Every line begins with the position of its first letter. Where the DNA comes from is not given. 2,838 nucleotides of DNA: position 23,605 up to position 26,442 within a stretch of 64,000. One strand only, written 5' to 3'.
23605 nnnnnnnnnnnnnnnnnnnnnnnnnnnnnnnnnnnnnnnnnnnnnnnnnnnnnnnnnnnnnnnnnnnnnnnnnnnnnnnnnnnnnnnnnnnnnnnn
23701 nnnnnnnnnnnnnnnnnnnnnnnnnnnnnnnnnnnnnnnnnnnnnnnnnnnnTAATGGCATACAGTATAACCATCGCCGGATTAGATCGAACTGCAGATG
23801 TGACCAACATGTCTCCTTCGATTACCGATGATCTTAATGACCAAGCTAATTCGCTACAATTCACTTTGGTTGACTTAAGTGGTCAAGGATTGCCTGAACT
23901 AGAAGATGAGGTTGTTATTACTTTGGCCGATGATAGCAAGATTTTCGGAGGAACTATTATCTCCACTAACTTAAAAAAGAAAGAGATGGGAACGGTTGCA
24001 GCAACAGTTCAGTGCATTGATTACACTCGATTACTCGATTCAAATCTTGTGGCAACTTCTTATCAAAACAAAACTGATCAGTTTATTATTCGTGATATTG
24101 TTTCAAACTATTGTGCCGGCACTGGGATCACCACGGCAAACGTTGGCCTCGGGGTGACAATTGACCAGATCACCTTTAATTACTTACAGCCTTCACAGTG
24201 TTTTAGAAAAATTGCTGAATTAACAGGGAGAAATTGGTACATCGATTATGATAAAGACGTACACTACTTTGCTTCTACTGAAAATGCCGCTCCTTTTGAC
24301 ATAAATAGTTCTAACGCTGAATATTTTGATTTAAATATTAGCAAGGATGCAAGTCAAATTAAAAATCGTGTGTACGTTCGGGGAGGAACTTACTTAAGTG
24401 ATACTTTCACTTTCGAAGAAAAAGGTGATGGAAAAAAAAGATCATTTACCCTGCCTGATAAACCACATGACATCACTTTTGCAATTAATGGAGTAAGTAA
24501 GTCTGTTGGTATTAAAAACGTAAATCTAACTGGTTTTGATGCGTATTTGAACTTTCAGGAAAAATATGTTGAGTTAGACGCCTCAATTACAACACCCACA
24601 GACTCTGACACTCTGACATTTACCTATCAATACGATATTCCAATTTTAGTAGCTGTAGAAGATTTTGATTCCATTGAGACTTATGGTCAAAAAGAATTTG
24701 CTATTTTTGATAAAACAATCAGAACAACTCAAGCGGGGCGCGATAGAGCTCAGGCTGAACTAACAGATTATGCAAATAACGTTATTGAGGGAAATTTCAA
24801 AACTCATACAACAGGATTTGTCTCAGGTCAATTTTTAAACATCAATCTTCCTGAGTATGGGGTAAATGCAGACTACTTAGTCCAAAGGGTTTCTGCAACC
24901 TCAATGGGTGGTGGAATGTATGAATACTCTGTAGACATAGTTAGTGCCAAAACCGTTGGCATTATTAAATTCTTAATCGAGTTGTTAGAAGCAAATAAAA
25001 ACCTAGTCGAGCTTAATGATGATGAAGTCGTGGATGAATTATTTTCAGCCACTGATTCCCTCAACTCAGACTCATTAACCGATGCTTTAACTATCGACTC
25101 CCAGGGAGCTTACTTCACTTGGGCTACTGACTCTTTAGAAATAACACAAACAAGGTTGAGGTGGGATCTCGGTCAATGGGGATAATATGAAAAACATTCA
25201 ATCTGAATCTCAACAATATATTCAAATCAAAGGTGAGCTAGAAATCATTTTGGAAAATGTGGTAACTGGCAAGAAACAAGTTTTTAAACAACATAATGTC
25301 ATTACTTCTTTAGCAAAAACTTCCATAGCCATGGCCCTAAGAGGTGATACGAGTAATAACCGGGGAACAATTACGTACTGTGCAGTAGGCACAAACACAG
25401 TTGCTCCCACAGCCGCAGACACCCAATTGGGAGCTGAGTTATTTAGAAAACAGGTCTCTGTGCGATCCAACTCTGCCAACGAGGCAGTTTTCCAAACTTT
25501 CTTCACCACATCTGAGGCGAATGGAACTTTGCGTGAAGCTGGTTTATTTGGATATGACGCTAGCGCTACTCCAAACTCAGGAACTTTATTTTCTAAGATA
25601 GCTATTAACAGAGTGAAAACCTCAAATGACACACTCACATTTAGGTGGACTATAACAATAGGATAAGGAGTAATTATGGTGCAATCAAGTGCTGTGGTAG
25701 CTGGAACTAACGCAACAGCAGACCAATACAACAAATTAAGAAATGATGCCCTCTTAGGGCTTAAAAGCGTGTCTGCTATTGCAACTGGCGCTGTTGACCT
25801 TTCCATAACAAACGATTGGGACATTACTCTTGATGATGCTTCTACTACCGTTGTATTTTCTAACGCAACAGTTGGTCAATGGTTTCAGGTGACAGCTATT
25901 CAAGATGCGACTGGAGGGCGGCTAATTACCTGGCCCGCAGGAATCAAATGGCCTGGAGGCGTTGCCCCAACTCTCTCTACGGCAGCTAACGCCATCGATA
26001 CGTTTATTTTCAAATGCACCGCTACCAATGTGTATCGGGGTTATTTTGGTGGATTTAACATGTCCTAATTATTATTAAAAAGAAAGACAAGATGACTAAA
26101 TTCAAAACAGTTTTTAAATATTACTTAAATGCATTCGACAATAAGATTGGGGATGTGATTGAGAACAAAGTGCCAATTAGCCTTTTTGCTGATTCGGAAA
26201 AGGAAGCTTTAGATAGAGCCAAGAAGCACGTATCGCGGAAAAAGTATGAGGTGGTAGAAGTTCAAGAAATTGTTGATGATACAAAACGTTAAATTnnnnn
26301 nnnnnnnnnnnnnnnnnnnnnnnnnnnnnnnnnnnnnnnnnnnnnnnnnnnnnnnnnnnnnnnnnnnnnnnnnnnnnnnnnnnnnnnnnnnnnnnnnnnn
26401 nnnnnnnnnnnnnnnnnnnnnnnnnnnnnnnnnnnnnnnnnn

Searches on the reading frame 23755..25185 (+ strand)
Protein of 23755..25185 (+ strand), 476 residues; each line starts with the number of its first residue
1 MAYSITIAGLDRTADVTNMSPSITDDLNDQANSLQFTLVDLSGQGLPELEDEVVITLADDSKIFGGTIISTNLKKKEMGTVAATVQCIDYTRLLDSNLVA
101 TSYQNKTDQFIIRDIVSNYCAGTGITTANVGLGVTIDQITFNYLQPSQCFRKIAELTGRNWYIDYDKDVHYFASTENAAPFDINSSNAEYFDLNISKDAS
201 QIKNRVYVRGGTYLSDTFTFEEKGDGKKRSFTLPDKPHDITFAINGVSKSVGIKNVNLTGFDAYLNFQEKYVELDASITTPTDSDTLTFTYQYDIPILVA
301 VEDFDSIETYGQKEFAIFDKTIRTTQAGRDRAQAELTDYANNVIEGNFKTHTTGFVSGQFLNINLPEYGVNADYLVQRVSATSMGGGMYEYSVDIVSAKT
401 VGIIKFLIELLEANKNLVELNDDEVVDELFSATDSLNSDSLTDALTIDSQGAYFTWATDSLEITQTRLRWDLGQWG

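Call 3: search_protein_families(library=pfam, proteins=[window:23755-25185:+], max_evalue=1)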
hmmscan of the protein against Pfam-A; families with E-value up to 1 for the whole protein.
window:23755-25185:+ (476 aa): 3 families
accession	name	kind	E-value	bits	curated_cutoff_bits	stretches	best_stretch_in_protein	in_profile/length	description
PF24032.1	YQBQ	-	2.6e-07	30.8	27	1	24-121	4-95/294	YQBQ-like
PF05596.16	Taeniidae_ag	-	0.1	12.9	31.9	1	309-344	18-53/55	Taeniidae antigen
PF18565.7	Glyco_hydro2_C5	-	0.14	12.5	32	0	233-266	32-65/103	Glycoside hydrolase family 2 C-terminal domain 5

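Call 4: search_protein_families(library=phrogs, proteins=[window:23755-25185:+], max_evalue=0.01)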
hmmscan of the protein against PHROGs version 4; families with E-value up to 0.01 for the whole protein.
window:23755-25185:+ (476 aa): 2 families
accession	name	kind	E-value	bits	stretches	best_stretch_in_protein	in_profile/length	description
phrog_21793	-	unknown function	1.9e-09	37.9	1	152-212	316-376/482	-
phrog_6185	-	unknown function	0.0018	17.7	1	112-208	259-360/647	-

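Call 69: search_solved_structures(query=window:23755-25182:+, max_evalue=1)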
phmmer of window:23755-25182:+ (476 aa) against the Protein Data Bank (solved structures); distinct sequences matched with E-value up to 1: 0.

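Call 76: search_protein_families(library=ncbifam, proteins=[window:23755-25182:+], max_evalue=0.1)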
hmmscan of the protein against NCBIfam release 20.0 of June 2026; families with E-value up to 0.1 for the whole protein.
window:23755-25182:+ (476 aa): 0 families

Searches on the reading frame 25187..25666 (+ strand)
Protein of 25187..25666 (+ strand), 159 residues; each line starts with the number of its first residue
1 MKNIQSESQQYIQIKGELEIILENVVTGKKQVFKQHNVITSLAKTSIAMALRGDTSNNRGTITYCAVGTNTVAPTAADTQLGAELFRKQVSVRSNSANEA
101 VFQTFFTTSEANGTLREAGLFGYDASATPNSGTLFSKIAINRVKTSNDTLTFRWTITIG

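Call 3: search_protein_families(library=pfam, proteins=[window:25187-25666:+], max_evalue=1)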
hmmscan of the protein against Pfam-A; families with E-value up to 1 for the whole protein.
window:25187-25666:+ (159 aa): 1 family
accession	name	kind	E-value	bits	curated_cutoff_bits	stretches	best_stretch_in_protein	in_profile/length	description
PF18672.6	PilZN1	-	0.074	13.2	25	1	27-61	14-48/93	N-terminal PilZ-like domain PilZN1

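Call 4: search_protein_families(library=phrogs, proteins=[window:25187-25666:+], max_evalue=0.01)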
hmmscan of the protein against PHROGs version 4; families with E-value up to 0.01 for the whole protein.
window:25187-25666:+ (159 aa): 5 families
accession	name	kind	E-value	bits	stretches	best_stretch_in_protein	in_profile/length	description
phrog_5417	-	unknown function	5.7e-25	89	1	23-158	18-156/156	-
phrog_18500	-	unknown function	7.4e-13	50.1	1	32-157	53-182/187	-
phrog_4176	-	tail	2.9e-05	24.7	1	48-128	42-132/309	tail fiber protein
phrog_1780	-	tail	8.8e-05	22.3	1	35-121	6-95/855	tail collar fiber protein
phrog_18275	-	unknown function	0.004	18.2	1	9-121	4-118/164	-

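Call 67: search_solved_structures(query=A5, max_evalue=1)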
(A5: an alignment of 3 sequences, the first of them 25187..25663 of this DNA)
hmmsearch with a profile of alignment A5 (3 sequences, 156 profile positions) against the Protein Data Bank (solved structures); distinct sequences matched with E-value up to 1: 0.

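Call 76: search_protein_families(library=ncbifam, proteins=[window:25187-25663:+], max_evalue=0.1)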
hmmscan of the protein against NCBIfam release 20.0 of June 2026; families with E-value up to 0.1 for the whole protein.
window:25187-25663:+ (159 aa): 0 families

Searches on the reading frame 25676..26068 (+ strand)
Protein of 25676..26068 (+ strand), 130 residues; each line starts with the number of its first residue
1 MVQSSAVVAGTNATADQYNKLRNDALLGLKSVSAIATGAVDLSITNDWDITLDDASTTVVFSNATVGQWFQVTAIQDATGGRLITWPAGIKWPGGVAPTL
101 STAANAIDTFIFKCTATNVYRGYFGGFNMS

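Call 3: search_protein_families(library=pfam, proteins=[window:25676-26068:+], max_evalue=1)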
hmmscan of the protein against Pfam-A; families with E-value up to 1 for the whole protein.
window:25676-26068:+ (130 aa): 1 family
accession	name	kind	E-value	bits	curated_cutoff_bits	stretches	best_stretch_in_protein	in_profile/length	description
PF19219.5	CoV_NSP15_N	-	0.18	12.5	27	1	36-65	18-47/61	Coronavirus replicase NSP15, N-terminal oligomerisation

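Call 4: search_protein_families(library=phrogs, proteins=[window:25676-26068:+], max_evalue=0.01)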
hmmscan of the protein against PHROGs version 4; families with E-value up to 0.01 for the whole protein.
window:25676-26068:+ (130 aa): 10 families
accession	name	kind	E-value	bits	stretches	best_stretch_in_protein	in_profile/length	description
phrog_9017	-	tail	7.6e-18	66.3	1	24-113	54-141/159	tail fiber protein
phrog_5596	-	unknown function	5.3e-07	29.8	1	39-120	364-443/451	-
phrog_22179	-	tail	6.1e-07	30.2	1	39-112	150-225/244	tail fiber protein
phrog_19200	-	head and packaging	9.3e-07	29.4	1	36-116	173-257/268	virion structural protein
phrog_7760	-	tail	1.7e-06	29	1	41-127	130-217/223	tail fiber protein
phrog_34656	-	unknown function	3.6e-06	28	1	39-109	103-177/200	-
phrog_4757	-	unknown function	3.5e-05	24.2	1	32-116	258-346/359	-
phrog_24774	-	unknown function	4.1e-05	24.5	1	40-127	163-255/258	-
phrog_31840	-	unknown function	0.00072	18.3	1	32-118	1221-1309/1321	-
phrog_3904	-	tail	0.0023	17.2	1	29-107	992-1068/1086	tail fiber protein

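Call 68: search_solved_structures(query=A4, max_evalue=1)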
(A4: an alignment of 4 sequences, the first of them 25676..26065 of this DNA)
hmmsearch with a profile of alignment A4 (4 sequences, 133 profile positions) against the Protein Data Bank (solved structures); distinct sequences matched with E-value up to 1: 23.
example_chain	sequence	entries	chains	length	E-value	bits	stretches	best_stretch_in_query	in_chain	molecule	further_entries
3o13_A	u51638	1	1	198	0.16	15.1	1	31-99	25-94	Superantigen-like protein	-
9ktq_A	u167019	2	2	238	0.18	15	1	81-114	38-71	Xyloglucan-specific endo-beta-1,4-glucanase 1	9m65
2h8p_C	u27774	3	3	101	0.34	14.1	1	59-103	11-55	KcsA Channel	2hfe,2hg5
5ec2_C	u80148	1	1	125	0.39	13.9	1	58-104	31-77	pH-gated potassium channel KcsA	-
2ih1_C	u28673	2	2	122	0.4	13.8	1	58-104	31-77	Voltage-gated potassium channel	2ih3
1f6g_A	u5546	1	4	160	0.44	13.7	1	58-103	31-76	VOLTAGE-GATED POTASSIUM CHANNEL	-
5ebw_C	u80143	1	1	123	0.48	13.6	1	58-103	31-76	pH-gated potassium channel KcsA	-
3r4t_A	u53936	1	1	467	0.55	13.4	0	28-130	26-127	4-aminobutyrate aminotransferase GabT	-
1zwi_C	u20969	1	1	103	0.55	13.4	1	59-104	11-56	Voltage-gated potassium channel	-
5ec1_C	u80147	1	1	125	0.57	13.3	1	58-103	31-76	pH-gated potassium channel KcsA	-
2p7t_C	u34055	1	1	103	0.57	13.3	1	59-104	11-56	Voltage-gated potassium channel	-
5vk6_C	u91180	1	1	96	0.6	13.3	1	60-104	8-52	pH-gated potassium channel KcsA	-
6nfu_C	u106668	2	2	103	0.62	13.2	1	59-104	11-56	pH-gated potassium channel KcsA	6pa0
3ogc_C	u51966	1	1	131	0.65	13.1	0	58-103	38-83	Voltage-gated potassium channel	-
6nfv_C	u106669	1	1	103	0.67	13.1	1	59-104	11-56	pH-gated potassium channel KcsA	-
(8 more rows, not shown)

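Call 76: search_protein_families(library=ncbifam, proteins=[window:25676-26065:+], max_evalue=0.1)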
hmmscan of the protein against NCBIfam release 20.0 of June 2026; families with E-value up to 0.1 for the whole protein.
window:25676-26065:+ (130 aa): 2 families
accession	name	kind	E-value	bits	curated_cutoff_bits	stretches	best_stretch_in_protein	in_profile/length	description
NF041665.1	blaPSZ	exception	0.014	14.4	850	1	13-79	65-130/379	PSZ family class C beta-lactamase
NF040621.1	Dietz_HadA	exception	0.056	13.8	200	1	71-103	92-125/132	(3R)-hydroxyacyl-ACP dehydratase subunit HadA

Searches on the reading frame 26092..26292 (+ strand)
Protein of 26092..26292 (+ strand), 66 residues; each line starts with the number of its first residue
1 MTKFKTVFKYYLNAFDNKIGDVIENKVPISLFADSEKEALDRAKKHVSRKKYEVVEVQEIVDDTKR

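Call 3: search_protein_families(library=pfam, proteins=[window:26092-26292:+], max_evalue=1)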
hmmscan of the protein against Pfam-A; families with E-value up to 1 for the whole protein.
window:26092-26292:+ (66 aa): 1 family
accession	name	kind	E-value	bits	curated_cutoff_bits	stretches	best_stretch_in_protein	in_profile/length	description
PF22634.1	POL2_thumb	-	0.095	13.1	27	1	10-62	103-155/178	DNA polymerase epsilon catalytic subunit A, thumb domain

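Call 4: search_protein_families(library=phrogs, proteins=[window:26092-26292:+], max_evalue=0.01)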
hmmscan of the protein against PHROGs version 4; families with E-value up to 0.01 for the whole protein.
window:26092-26292:+ (66 aa): 0 families

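Call 76: search_protein_families(library=ncbifam, proteins=[window:26092-26289:+], max_evalue=0.1)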
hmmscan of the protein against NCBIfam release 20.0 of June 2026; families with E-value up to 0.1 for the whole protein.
window:26092-26289:+ (66 aa): 0 families

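Call 83: predict_structure(protein=window:26092-26289:+)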
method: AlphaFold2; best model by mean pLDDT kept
length: 66 residues; sequences in the alignment: 1
mean_pLDDT: 68.0   pTM: 0.48
mean pLDDT of the five models: 68.0, 63.5, 63.3, 55.8, 47.7
residues with pLDDT >= 90: 0; 70-90: 27; 50-70: 36; < 50: 3
segments of 3 or more residues with pLDDT < 50: none
pLDDT, mean of each block of 10 residues (from residue 1): 66 67 69 79 72 64 54
secondary structure, 60 per line:
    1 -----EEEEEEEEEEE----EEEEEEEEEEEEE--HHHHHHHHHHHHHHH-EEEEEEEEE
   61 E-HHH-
elements in order: E6-16 E21-33 H36-50 E52-61
